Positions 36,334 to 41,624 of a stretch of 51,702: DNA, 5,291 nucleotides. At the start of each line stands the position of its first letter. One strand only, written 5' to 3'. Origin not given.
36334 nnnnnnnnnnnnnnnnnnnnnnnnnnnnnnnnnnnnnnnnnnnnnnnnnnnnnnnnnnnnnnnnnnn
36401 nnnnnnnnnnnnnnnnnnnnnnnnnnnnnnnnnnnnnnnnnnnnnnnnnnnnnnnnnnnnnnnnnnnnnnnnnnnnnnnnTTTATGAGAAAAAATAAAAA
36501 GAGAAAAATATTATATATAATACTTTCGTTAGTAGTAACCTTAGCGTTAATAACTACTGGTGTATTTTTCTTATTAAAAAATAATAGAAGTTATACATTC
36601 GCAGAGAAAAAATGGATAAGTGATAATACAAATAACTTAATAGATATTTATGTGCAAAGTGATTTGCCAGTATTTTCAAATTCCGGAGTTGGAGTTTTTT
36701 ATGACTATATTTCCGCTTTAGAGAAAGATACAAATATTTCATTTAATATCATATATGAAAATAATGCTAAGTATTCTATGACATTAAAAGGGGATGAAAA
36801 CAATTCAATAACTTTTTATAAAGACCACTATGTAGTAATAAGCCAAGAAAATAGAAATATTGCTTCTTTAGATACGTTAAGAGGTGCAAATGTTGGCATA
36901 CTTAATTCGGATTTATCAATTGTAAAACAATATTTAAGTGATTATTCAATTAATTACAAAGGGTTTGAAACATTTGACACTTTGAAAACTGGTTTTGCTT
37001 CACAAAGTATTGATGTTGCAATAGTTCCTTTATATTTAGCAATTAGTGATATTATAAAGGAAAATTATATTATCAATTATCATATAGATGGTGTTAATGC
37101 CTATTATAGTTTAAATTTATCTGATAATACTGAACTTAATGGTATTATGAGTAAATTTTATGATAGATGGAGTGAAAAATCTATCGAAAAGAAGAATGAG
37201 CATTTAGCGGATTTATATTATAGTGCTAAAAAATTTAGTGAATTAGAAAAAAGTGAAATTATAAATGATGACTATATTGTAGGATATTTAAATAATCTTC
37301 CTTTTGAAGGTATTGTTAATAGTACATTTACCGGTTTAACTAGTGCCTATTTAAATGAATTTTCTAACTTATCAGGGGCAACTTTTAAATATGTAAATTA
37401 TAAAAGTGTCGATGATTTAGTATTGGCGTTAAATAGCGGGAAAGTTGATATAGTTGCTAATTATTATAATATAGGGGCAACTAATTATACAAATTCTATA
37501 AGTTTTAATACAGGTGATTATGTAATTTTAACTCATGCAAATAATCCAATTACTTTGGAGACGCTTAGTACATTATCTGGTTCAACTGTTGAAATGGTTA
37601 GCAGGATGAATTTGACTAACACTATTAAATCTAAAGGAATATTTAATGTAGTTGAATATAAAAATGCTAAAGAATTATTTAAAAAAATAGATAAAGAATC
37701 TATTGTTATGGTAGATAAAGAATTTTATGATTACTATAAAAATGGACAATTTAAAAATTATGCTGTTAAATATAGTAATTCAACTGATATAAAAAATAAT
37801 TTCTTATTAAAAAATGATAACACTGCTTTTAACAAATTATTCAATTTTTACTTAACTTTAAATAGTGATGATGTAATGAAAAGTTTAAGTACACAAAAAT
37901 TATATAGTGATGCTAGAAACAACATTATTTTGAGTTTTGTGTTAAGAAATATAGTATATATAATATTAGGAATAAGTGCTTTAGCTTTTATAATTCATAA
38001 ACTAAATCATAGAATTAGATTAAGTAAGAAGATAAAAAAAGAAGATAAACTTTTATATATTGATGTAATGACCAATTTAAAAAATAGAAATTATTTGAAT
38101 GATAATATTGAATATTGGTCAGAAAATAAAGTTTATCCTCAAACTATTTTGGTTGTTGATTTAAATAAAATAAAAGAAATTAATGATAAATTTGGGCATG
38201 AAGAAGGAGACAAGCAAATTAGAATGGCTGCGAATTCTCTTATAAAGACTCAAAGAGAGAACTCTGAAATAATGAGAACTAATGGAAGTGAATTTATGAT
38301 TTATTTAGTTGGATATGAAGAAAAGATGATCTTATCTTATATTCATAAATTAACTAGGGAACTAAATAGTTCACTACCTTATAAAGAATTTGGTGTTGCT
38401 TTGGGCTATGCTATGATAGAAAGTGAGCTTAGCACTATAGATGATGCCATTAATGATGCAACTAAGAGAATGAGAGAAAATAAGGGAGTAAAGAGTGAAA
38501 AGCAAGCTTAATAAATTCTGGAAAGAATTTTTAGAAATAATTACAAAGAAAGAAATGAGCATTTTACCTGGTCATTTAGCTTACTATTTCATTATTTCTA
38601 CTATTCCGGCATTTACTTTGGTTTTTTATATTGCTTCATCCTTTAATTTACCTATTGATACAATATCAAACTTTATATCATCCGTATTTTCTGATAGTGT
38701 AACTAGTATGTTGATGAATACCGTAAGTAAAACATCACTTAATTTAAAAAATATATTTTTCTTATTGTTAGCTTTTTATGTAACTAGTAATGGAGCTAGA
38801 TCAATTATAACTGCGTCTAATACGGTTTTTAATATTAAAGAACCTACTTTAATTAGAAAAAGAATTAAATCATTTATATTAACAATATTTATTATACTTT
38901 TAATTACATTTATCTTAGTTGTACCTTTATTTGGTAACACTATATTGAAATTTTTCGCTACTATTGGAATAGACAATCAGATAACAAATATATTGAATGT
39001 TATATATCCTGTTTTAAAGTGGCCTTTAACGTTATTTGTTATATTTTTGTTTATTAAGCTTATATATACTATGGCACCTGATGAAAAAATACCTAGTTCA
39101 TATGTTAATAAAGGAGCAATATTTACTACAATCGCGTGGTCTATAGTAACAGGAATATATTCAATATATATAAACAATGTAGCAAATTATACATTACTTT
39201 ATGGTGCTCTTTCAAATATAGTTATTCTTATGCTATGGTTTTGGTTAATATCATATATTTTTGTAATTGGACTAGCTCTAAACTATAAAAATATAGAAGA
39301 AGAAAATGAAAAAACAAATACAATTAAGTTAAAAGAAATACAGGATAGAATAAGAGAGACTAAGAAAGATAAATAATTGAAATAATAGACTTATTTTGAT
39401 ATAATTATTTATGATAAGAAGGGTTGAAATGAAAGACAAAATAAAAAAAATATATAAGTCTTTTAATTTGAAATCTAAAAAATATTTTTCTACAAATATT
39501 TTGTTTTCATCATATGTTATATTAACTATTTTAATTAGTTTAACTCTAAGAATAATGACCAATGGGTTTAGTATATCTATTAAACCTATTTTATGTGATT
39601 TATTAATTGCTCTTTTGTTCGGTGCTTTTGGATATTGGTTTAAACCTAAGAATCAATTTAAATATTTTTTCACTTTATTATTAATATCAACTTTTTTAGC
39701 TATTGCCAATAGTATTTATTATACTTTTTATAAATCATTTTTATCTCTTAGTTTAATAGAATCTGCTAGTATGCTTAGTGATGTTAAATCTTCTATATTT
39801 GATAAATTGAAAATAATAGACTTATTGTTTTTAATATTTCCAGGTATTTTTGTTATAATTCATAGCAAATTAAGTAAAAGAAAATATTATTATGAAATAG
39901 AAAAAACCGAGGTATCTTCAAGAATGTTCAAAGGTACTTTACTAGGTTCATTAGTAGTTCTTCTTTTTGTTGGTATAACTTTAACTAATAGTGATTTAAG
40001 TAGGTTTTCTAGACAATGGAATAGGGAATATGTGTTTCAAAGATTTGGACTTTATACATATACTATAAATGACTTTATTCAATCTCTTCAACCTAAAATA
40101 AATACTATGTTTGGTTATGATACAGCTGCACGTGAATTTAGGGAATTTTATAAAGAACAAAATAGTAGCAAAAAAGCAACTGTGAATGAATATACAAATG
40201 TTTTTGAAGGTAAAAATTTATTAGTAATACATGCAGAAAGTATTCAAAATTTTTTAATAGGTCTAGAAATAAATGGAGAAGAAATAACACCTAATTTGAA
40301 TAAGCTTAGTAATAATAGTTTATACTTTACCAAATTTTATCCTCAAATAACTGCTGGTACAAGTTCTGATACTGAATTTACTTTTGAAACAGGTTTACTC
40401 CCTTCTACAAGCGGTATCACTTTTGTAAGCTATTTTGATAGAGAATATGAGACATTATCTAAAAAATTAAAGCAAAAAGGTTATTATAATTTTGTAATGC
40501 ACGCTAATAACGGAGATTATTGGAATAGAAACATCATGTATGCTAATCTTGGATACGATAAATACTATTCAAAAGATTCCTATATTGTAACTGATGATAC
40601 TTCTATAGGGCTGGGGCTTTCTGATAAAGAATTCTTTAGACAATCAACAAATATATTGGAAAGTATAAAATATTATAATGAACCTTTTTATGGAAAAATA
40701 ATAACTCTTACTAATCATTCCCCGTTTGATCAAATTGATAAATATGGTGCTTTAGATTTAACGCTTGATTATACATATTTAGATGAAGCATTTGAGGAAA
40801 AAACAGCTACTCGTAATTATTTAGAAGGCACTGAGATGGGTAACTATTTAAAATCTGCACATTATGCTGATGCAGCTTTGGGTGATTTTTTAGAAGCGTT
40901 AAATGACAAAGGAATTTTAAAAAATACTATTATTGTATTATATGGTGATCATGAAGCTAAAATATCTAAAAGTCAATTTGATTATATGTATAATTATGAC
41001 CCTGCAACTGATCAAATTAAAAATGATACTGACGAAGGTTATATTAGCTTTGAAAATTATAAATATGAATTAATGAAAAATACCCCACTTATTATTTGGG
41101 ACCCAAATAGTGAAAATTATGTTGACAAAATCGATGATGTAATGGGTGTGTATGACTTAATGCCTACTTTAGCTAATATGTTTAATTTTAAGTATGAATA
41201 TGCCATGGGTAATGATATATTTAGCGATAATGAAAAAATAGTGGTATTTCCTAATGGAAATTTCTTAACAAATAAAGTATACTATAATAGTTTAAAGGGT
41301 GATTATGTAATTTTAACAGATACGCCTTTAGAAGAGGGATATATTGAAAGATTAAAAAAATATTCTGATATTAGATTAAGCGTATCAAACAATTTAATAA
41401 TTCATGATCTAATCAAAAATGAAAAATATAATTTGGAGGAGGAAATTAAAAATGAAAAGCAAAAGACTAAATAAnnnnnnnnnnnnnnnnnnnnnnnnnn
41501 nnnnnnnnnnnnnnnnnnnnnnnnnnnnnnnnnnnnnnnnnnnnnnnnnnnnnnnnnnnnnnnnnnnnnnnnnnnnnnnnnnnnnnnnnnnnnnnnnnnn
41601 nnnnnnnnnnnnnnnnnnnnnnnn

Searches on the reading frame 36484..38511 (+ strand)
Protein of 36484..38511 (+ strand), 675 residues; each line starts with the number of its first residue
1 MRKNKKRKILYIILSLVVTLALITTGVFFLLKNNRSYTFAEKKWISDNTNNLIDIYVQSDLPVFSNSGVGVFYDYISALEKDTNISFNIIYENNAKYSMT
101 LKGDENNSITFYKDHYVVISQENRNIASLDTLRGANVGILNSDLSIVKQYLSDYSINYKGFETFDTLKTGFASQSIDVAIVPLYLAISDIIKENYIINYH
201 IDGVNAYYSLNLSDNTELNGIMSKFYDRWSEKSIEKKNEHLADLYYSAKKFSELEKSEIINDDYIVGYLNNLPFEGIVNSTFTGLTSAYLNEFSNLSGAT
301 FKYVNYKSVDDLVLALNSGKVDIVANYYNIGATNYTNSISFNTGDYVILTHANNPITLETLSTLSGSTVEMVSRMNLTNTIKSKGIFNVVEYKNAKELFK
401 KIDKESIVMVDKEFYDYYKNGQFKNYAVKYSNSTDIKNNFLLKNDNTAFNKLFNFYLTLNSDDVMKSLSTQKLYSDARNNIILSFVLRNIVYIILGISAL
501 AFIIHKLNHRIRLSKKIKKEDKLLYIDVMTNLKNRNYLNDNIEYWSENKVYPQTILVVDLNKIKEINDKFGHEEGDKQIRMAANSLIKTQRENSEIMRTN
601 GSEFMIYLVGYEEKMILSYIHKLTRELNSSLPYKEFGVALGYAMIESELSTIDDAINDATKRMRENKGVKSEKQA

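Call 32: search_protein_families(library=pfam, proteins=[window:36484-38511:+])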
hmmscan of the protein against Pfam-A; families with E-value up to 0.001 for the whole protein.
window:36484-38511:+ (675 aa): 2 families
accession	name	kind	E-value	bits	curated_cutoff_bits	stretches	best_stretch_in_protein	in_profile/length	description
PF00990.26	GGDEF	-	5.9e-22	78.6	23.8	1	525-668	2-156/161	Diguanylate cyclase, GGDEF domain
PF00497.25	SBP_bac_3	-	5.3e-06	26.7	26.4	1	266-431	3-130/132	Bacterial extracellular solute-binding proteins, family 3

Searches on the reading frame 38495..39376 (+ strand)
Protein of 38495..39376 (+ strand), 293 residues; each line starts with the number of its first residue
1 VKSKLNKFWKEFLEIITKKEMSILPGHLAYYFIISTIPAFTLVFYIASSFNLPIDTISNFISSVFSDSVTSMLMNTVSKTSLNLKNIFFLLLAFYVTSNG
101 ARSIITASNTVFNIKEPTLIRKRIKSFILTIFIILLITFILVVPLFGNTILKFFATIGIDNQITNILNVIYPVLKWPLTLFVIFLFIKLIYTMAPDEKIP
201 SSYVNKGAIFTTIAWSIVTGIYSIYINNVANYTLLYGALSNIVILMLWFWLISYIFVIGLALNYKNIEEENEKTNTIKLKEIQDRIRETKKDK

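Call 32: search_protein_families(library=pfam, proteins=[window:38495-39376:+])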
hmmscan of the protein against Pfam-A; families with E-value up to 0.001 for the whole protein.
window:38495-39376:+ (293 aa): 1 family
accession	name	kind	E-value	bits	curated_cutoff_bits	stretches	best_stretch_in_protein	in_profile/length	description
PF03631.20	Virul_fac_BrkB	-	4.6e-44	151.4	33.7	1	22-264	6-253/259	Virulence factor BrkB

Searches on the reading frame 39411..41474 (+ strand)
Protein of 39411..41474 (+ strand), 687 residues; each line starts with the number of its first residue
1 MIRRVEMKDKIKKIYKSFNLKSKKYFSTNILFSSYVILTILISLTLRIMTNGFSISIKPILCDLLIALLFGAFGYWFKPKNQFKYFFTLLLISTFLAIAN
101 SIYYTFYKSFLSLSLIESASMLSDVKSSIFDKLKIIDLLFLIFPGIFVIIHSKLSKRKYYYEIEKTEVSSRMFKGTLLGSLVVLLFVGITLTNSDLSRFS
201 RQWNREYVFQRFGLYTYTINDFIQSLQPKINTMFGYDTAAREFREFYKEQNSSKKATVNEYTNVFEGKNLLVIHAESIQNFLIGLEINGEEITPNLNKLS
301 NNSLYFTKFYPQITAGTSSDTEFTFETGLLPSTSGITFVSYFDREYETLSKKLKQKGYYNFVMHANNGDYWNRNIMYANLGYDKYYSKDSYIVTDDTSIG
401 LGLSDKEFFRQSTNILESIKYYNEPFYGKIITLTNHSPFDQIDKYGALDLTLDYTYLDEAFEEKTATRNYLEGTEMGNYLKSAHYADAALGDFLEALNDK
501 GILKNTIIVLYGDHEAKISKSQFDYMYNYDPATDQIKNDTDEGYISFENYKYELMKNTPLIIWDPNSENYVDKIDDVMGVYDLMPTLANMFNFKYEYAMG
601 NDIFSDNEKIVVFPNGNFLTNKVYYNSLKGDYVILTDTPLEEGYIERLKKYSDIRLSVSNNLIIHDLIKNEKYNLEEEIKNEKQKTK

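Call 32: search_protein_families(library=pfam, proteins=[window:39411-41474:+])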
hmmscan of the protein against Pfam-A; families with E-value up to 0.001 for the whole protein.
window:39411-41474:+ (687 aa): 2 families
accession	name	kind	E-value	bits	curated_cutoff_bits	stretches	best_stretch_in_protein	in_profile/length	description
PF00884.28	Sulfatase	-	7.9e-35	121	25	1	268-591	1-299/301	Sulfatase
PF01663.27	Phosphodiest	-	5.8e-06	26.6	23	1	291-520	18-225/342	Type I phosphodiesterase / nucleotide pyrophosphatase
